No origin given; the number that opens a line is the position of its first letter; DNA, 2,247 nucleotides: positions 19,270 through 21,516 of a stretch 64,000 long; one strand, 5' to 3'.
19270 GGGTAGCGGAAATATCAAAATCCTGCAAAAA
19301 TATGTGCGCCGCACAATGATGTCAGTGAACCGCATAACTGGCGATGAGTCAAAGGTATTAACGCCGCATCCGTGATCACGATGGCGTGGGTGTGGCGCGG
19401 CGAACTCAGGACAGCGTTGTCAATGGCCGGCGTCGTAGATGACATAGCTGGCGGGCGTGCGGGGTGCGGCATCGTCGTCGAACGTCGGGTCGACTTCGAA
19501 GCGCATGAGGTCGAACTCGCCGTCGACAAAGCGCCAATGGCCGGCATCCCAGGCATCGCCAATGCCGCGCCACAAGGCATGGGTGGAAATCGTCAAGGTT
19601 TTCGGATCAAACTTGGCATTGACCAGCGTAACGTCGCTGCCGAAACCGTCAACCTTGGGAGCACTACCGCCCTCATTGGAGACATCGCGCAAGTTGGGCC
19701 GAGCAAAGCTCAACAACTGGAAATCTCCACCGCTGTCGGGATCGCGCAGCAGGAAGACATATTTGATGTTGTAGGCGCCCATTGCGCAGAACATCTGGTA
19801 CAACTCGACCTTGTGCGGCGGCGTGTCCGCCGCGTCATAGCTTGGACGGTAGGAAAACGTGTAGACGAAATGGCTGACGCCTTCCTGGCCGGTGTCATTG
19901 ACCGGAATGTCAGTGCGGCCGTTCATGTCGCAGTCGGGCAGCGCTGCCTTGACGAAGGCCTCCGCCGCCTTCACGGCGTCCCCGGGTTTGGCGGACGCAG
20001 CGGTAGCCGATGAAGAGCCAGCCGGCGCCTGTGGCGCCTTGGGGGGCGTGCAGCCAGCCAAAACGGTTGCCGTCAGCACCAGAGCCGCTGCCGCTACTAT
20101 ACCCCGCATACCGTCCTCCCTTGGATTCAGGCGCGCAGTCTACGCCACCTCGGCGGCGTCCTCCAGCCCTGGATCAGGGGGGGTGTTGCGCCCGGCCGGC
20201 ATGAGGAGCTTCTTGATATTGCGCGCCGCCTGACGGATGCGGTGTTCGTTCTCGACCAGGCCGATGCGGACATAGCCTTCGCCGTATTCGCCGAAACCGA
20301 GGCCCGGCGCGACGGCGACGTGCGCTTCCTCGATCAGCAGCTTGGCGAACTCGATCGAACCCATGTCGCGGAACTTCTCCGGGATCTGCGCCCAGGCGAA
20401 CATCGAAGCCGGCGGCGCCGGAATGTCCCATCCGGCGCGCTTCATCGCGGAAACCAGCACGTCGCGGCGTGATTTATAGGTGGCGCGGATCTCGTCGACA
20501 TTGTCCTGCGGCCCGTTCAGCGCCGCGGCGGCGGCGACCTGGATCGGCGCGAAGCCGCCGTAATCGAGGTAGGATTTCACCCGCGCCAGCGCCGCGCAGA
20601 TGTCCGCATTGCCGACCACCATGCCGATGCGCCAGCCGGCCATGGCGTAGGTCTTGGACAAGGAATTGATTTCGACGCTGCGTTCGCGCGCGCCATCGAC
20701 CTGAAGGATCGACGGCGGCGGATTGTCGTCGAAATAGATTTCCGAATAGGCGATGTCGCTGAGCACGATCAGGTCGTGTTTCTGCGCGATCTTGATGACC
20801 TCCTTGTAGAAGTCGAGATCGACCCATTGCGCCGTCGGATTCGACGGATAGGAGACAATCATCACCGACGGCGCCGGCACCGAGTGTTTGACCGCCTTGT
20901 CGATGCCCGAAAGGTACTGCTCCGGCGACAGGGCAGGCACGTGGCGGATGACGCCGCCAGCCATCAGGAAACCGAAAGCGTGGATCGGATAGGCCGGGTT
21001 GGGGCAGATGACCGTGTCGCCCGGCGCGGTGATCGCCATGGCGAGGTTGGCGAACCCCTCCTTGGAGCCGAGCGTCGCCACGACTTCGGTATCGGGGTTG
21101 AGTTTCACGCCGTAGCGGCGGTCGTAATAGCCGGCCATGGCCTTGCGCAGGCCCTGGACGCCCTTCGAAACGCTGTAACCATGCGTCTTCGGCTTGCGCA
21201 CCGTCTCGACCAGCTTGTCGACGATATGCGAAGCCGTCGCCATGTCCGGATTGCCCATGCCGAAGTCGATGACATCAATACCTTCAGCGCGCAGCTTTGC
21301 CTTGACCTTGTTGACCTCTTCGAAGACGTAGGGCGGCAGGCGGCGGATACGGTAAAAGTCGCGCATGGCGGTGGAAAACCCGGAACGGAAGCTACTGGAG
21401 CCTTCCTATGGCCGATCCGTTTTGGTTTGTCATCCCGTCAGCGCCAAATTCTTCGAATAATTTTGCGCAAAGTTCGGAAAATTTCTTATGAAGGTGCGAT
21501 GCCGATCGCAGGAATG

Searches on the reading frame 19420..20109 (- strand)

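Call 3: search_protein_families(library=pfam, proteins=[window:19420-20109:-], max_evalue=0.01)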
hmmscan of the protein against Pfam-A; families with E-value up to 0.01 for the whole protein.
window:19420-20109:- (229 aa): 1 family
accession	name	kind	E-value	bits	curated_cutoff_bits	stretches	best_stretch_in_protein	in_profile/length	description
PF06674.16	DUF1176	-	7.3e-12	45.9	34.8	1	102-208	214-305/322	Protein of unknown function (DUF1176)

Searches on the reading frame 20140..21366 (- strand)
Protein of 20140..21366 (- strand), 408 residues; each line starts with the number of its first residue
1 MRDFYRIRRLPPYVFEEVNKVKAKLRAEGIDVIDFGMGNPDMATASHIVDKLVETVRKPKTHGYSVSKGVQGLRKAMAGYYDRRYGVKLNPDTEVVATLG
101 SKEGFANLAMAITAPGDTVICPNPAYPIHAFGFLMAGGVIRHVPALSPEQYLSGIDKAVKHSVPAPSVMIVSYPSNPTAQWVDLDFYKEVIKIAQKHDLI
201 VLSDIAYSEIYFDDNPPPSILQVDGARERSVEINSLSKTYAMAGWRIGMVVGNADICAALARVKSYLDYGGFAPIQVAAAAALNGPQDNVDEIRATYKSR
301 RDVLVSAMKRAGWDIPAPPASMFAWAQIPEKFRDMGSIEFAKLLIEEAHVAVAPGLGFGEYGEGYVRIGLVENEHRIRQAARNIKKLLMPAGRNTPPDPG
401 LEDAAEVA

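Call 3: search_protein_families(library=pfam, proteins=[window:20140-21366:-], max_evalue=0.01)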
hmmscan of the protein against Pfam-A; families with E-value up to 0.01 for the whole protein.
window:20140-21366:- (408 aa): 1 family
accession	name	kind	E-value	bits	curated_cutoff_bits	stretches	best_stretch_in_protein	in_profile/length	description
PF00155.27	Aminotran_1_2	-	5e-60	204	19.7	1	31-382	2-359/361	Aminotransferase class I and II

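Call 6: search_protein_families(library=ncbifam, proteins=[window:20140-21366:-], max_evalue=0.01)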
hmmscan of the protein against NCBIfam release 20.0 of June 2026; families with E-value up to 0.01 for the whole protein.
window:20140-21366:- (408 aa): 72 families (the best 25 are shown)
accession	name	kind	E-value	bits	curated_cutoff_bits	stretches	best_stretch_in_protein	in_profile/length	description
NF006604.0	PRK09148.1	equivalog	2.4e-216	718.4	648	1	1-392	2-393/406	LL-diaminopimelate aminotransferase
NF006033.0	PRK08175.1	equivalog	4e-166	553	647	1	1-389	7-395/407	alanine transaminase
NF006387.0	PRK08636.1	equivalog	1.7e-159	531.2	675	1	3-388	6-398/403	LL-diaminopimelate aminotransferase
NF006756.0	PRK09276.1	subfamily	1.6e-133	445.4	507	1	6-387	7-385/387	LL-diaminopimelate aminotransferase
TIGR03540.1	DapC_direct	equivalog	1.5e-131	438.8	593.25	1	6-386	5-382/383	LL-diaminopimelate aminotransferase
NF005815.0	PRK07681.1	equivalog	2.9e-115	385.5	545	1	6-387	8-385/399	LL-diaminopimelate aminotransferase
NF004611.0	PRK05942.1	equivalog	2.5e-112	375.7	628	1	5-386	10-388/394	aspartate aminotransferase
NF005977.0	PRK08068.1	subfamily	1.1e-110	370.5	494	1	7-389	9-388/391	transaminase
NF005613.0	PRK07366.1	equivalog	3.1e-110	368.9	486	1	6-388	6-388/391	LL-diaminopimelate aminotransferase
NF041364.1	GntC_guanitoxin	equivalog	1.6e-79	267.4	415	1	34-386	2-355/356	guanitoxin biosynthesis PLP-dependent (S)-gamma-hydroxy-L-arginine cyclodehydratase GntC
NF004937.0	PRK06290.1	equivalog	1e-76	258.3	585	1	13-360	25-376/410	LL-diaminopimelate aminotransferase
TIGR03537.1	DapC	equivalog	5.5e-67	226.2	453.6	1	32-386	2-349/350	succinyldiaminopimelate transaminase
NF041091.1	asp_aminotase_Arch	equivalog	2.2e-62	211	550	1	9-388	6-375/376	aspartate aminotransferase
NF005588.0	PRK07309.1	equivalog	1.3e-61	208.7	576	1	31-388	31-386/391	pyridoxal phosphate-dependent aminotransferase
NF005855.0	PRK07777.1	equivalog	2.6e-60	204.8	553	1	25-387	23-387/391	pyridoxal phosphate-dependent aminotransferase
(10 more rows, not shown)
